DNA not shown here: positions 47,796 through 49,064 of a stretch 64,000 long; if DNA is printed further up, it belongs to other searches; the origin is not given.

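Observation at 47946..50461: Unannotated six-cysteine peptide gene + PqqD-like RRE + QueC-like PP-loop ATPase downstream of rseP: candidate novel RiPP-like system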

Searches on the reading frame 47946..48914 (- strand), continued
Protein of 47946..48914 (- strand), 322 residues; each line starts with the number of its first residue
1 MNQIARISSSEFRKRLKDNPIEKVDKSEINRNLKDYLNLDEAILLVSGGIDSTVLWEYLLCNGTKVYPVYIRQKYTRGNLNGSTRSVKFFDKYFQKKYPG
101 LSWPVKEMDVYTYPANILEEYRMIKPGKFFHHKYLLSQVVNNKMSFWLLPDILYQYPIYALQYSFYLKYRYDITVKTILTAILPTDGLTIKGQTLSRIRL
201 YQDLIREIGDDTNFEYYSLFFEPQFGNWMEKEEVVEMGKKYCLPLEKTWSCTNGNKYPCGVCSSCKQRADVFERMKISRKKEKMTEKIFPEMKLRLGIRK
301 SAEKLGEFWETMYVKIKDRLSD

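Call 43: find_encoding_contigs(protein=P0161, flank=7000, max_places=2)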
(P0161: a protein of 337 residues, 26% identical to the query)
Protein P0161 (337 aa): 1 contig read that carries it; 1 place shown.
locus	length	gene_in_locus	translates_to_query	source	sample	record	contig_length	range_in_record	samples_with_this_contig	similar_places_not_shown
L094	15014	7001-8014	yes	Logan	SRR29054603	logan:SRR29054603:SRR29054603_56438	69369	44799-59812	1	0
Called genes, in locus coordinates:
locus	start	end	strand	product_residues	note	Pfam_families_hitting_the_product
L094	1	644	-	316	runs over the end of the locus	PF00535:Glycos_transf_2, PF13641:Glyco_tranf_2_3 (weak)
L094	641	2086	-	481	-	PF04932:Wzy_C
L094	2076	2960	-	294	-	-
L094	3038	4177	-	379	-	PF14907:NTP_transf_5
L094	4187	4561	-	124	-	PF00717:Peptidase_S24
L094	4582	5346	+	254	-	PF27840:ScmC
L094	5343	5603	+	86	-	PF05402:PqqD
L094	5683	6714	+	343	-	-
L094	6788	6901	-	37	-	-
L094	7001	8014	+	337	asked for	PF06508:QueC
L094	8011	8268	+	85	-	PF05402:PqqD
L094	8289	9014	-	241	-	PF00005:ABC_tran, PF13304:AAA_21 (faint)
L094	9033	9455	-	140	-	PF13366:PDDEXK_3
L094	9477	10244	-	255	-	PF01061:ABC2_membrane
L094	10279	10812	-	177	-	PF00565:SNase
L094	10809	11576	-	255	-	PF08843:AbiEii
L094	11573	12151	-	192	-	-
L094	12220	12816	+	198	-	PF02397:Bac_transf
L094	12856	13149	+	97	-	-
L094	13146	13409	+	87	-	PF15738:YafQ_toxin (weak)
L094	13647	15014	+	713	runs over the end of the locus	-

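Call 44: find_encoding_contigs(protein=P0159, flank=7000, max_places=2)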
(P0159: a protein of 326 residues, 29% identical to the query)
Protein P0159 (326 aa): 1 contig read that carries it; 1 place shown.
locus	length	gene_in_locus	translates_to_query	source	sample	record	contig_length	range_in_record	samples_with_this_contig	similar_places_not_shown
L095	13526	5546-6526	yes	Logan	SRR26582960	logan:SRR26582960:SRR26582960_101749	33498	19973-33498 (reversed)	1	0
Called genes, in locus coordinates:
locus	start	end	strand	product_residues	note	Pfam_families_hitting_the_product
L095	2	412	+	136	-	?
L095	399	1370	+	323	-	PF10111:Glyco_tranf_2_2, PF13641:Glyco_tranf_2_3, PF00535:Glycos_transf_2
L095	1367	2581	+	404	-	-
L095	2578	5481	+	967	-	PF13360:PQQ_2, PF13570:Beta-prop_ACSF4, PF16586:DUF5060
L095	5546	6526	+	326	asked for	PF06508:QueC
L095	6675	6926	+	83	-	PF05402:PqqD, PF16007:DUF4777 (faint)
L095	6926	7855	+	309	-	PF00685:Sulfotransfer_1, PF13469:Sulfotransfer_3 (weak)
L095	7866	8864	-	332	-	PF00005:ABC_tran, PF13304:AAA_21 (faint)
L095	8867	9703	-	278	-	PF01061:ABC2_membrane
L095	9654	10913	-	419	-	PF00282:Pyridoxal_deC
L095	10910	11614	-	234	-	PF13578:Methyltransf_24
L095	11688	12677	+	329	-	PF03214:RGP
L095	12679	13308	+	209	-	PF02397:Bac_transf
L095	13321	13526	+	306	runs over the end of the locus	-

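Call 46: predict_structure(alignment_id=A3)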
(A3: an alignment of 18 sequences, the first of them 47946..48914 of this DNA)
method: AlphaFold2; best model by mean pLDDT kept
length: 322 residues; sequences in the alignment: 18
mean_pLDDT: 77.1   pTM: 0.76
mean pLDDT of the five models: 77.1, 76.6, 73.3, 73.0, 72.9
residues with pLDDT >= 90: 109; 70-90: 117; 50-70: 40; < 50: 56
segments of 3 or more residues with pLDDT < 50: 112-121, 123-151, 283-296
pLDDT, mean of each block of 10 residues (from residue 1): 80 86 60 62 95 97 96 64 92 98 91 45 46 44 34 75 90 95 86 83 81 90 89 94 93 77 86 82 43 49 79 87 72
secondary structure, 60 per line:
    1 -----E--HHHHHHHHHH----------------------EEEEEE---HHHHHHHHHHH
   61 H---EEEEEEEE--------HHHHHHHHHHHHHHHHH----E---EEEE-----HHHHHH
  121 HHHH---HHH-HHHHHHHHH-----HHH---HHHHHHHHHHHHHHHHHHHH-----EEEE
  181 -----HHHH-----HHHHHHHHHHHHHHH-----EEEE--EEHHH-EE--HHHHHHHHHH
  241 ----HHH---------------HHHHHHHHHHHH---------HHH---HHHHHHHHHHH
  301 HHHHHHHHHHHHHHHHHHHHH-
elements in order: H9-18 E41-46 H50-61 E65-72 H81-97 E106-109 H115-124 H132-140 H152-171 E177-180 H186-189 H195-209 E215-218 H231-240 H263-274 H290-321

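Call 50: fold_search(model_id=the predicted structure, library=pdb)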
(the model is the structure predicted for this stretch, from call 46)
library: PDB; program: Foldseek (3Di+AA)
matches with E <= 10: 1899; with E <= 0.001: 70
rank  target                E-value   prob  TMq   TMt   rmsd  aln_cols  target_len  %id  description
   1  9nto_B                5.5e-08  1.00  0.44  0.73   4.6       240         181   15  Structure of Cap9-CdnD complex containing NDG modification (released 2025-05-07)
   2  3bl5_E                6.7e-07  1.00  0.43  0.65   5.8       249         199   16  Crystal structure of QueC from Bacillus subtilis: an enzyme involved in preQ1 biosynthesis (released 2008-06-03)
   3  3bl5_A                8.8e-07  1.00  0.43  0.66   7.7       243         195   16  Crystal structure of QueC from Bacillus subtilis: an enzyme involved in preQ1 biosynthesis (released 2008-06-03)
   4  2pg3                  1.2e-06  1.00  0.44  0.61   8.6       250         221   16  Crystal structure of a Queuosine biosynthesis protein queC (ECA1155) from Erwinia carotovora subsp. atroseptica SCRI1043 (released 2007-04-24)
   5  5ztb_A                6.1e-06  1.00  0.35  0.37  14.2       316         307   13  Structure of Sulfurtransferase (released 2019-06-12)
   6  5ztb_C                1.6e-05  1.00  0.34  0.35  11.9       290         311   14  Structure of Sulfurtransferase (released 2019-06-12)
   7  9kq7_B                2.1e-05  1.00  0.39  0.56  10.4       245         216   13  The structure of the YcfA from Erwinia amylovora bound with ATP (released 2025-10-01)
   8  5gha_C                2.4e-05  1.00  0.32  0.34  14.6       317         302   15  Sulfur Transferase TtuA in complex with Sulfur Carrier TtuB (released 2017-05-03)
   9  5b4e                  2.8e-05  1.00  0.35  0.36  14.4       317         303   14  Sulfur Transferase TtuA in complex with iron sulfur cluster and ATP derivative (released 2017-05-03)
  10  9kq6_J                3.3e-05  1.00  0.39  0.54  10.5       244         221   14  The structure of the apo-YcfA from Erwinia amylovora (released 2025-10-01)
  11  9kq9_F                3.5e-05  1.00  0.38  0.53   8.5       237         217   14  The structure of the YcfA-GTP from Erwinia amylovora (released 2025-10-01)
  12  5ztb_B                3.5e-05  1.00  0.35  0.36  14.8       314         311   16  Structure of Sulfurtransferase (released 2019-06-12)
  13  9kq6_F                3.7e-05  1.00  0.26  0.36  15.7       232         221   14  The structure of the apo-YcfA from Erwinia amylovora (released 2025-10-01)
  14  5gha_A                4.0e-05  1.00  0.33  0.35  15.0       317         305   15  Sulfur Transferase TtuA in complex with Sulfur Carrier TtuB (released 2017-05-03)
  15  5mko_B                5.3e-05  1.00  0.32  0.34  15.3       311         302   15  [2Fe-2S] cluster containing TtuA in complex with AMP. (released 2017-06-14)
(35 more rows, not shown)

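Call 57: search_protein_families(library=pfam, proteins=[L020:5294-6514:-, L020:6516-7253:-, L020:7314-7895:+, L020:7897-9252:+, L020:1-1953:-, L014:7080-7994:-, L014:5938-7134:+, L014:5243-5914:-, L014:4377-5234:-, L014:11610-12521:+], max_evalue=0.001)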
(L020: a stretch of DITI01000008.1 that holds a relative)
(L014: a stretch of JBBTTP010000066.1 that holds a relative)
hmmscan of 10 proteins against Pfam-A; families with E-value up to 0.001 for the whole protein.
L020:5294-6514:- (406 aa): 1 family
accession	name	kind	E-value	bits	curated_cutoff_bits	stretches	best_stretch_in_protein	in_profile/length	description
PF00282.25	Pyridoxal_deC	-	6.4e-11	42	27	1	72-278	69-281/375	Pyridoxal-dependent decarboxylase conserved domain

L020:6516-7253:- (245 aa): 1 family
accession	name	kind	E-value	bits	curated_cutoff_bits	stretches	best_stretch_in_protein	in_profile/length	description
PF13578.12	Methyltransf_24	-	1.2e-16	61.9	26.3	1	84-203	2-105/105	Methyltransferase domain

L020:7314-7895:+ (193 aa): 0 families

L020:7897-9252:+ (451 aa): 1 family
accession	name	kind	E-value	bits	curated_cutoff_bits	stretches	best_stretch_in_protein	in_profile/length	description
PF00501.34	AMP-binding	-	3.7e-05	23.2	29.9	0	147-247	229-329/384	AMP-binding enzyme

L020:1-1953:- (651 aa): 0 families

L014:7080-7994:- (304 aa): 1 family
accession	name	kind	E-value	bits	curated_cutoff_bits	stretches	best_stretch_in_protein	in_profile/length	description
PF13578.12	Methyltransf_24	-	2.6e-12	48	26.3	1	121-239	3-105/105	Methyltransferase domain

L014:5938-7134:+ (398 aa): 2 families
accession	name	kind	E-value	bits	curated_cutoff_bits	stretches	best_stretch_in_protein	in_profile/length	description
PF02784.22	Orn_Arg_deC_N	-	3e-28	99.3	23.4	1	51-287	11-246/247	Pyridoxal-dependent decarboxylase, pyridoxal binding domain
PF00278.28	Orn_DAP_Arg_deC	-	4.2e-06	27.4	23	1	285-378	2-95/95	Pyridoxal-dependent decarboxylase, C-terminal sheet domain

L014:5243-5914:- (223 aa): 1 family
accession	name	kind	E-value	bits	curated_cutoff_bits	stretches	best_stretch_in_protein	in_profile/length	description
PF13578.12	Methyltransf_24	-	1.4e-14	55.2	26.3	1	62-182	3-105/105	Methyltransferase domain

L014:4377-5234:- (285 aa): 1 family
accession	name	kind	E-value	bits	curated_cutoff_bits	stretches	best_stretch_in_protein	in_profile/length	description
PF14221.11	DUF4330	-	0.00046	20.8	27.6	0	162-258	55-148/167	Domain of unknown function (DUF4330)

L014:11610-12521:+ (303 aa): 1 family
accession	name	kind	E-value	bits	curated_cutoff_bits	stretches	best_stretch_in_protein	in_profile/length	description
PF14341.11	PilX_N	-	5.9e-06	26.6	25.5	1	37-86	2-51/51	PilX N-terminal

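Call 58: search_protein_families(library=pfam, proteins=[L026:3326-4471:+, L026:4468-5445:+, L026:5438-7438:+, L026:7435-7854:+, L026:9268-10020:+, L026:10022-10876:+, L026:10873-12036:-, L026:12040-12783:-, L021:8758-9420:+, L021:9299-10684:+], max_evalue=0.001)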
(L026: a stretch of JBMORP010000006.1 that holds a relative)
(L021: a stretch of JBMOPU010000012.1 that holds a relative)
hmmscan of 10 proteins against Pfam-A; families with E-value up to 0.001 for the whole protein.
L026:3326-4471:+ (381 aa): 3 families
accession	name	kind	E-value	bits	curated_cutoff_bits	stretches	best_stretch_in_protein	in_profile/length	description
PF13692.12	Glyco_trans_1_4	-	5.8e-23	82.2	27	1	215-349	2-142/142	Glycosyl transferases group 1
PF00534.26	Glycos_transf_1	-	3.3e-11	43.4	26.4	1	205-360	6-169/172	Glycosyl transferases group 1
PF13524.12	Glyco_trans_1_2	-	0.00022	21.6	25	1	243-374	12-139/144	Glycosyl transferase-like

L026:4468-5445:+ (325 aa): 6 families
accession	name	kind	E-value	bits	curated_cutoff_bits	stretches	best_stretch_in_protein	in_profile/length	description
PF01370.27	Epimerase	-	4.6e-49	167.4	20.9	1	6-249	1-239/240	NAD dependent epimerase/dehydratase family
PF16363.11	GDP_Man_Dehyd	-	2.4e-37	129.6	27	1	7-312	1-332/332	GDP-mannose 4,6 dehydratase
PF01073.25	3Beta_HSD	-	9.3e-15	54.8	22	1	7-232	1-223/280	3-beta hydroxysteroid dehydrogenase/isomerase family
PF07993.18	NAD_binding_4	-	1.9e-11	44.1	20.1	1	67-188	85-211/258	Male sterility protein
PF02719.21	Polysacc_synt_2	-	1.5e-06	28.1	20.2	1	6-266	1-245/293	Polysaccharide biosynthesis protein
PF04321.23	RmlD_sub_bind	-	2.2e-06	27.4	27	1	5-270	2-233/287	RmlD substrate binding domain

L026:5438-7438:+ (666 aa): 1 family
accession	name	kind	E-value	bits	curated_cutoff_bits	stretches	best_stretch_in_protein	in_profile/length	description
PF04932.20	Wzy_C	-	5.2e-14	52.7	31.7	1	185-341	3-149/149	O-Antigen ligase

L026:7435-7854:+ (139 aa): 1 family
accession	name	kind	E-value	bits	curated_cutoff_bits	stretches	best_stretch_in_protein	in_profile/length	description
PF00717.28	Peptidase_S24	-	1.4e-06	28.4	23.3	1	3-85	34-114/116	Peptidase S24-like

L026:9268-10020:+ (250 aa): 1 family
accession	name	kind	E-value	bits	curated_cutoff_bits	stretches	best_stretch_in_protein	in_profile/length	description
PF03808.19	Glyco_tran_WecG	-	7.3e-53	179.3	27.4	1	54-223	2-168/168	Glycosyl transferase WecG/TagA/CpsF family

L026:10022-10876:+ (284 aa): 1 family
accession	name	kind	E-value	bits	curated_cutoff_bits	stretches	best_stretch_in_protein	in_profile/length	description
PF14221.11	DUF4330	-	3.3e-08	34.3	27.6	0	169-280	53-166/167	Domain of unknown function (DUF4330)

L026:10873-12036:- (387 aa): 4 families
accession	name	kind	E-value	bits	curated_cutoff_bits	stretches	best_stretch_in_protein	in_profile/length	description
PF00534.26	Glycos_transf_1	-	2.1e-29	102.7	26.4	1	196-360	7-168/172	Glycosyl transferases group 1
PF13692.12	Glyco_trans_1_4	-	7.8e-20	72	27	1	205-344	2-137/142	Glycosyl transferases group 1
PF13439.12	Glyco_transf_4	-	2.4e-09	37.9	28.5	1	50-180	53-169/170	Glycosyltransferase Family 4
PF20706.3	GT4-conflict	-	1.2e-07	31.5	26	1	201-324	194-322/385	Family 4 Glycosyltransferase in conflict systems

L026:12040-12783:- (247 aa): 1 family
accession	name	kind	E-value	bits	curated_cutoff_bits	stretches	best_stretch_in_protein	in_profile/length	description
PF02585.22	PIG-L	-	2.6e-13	51.1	28.2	1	13-172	2-126/129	GlcNAc-PI de-N-acetylase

L021:8758-9420:+ (220 aa): 3 families
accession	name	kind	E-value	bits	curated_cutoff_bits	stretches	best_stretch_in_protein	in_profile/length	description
PF13023.12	HD_3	-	3.8e-23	82.6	22.5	1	25-164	2-147/165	HD domain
PF12917.13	YfbR-like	-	5.3e-11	43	25.9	1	19-157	1-150/182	5'-deoxynucleotidase YfbR-like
PF01966.28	HD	-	3.9e-10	40.5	22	1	46-143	2-114/116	HD domain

L021:9299-10684:+ (461 aa): 4 families
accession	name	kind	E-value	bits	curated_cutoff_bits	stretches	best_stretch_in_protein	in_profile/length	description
PF00534.26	Glycos_transf_1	-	1.5e-26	93.4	26.4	1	260-424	4-167/172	Glycosyl transferases group 1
PF13692.12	Glyco_trans_1_4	-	2.7e-16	60.5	27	1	273-412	3-140/142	Glycosyl transferases group 1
PF13439.12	Glyco_transf_4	-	9.1e-13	49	28.5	1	68-247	1-168/170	Glycosyltransferase Family 4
PF13579.12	Glyco_trans_4_4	-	6.8e-07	30.2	29.7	1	69-242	1-156/158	Glycosyl transferase 4-like domain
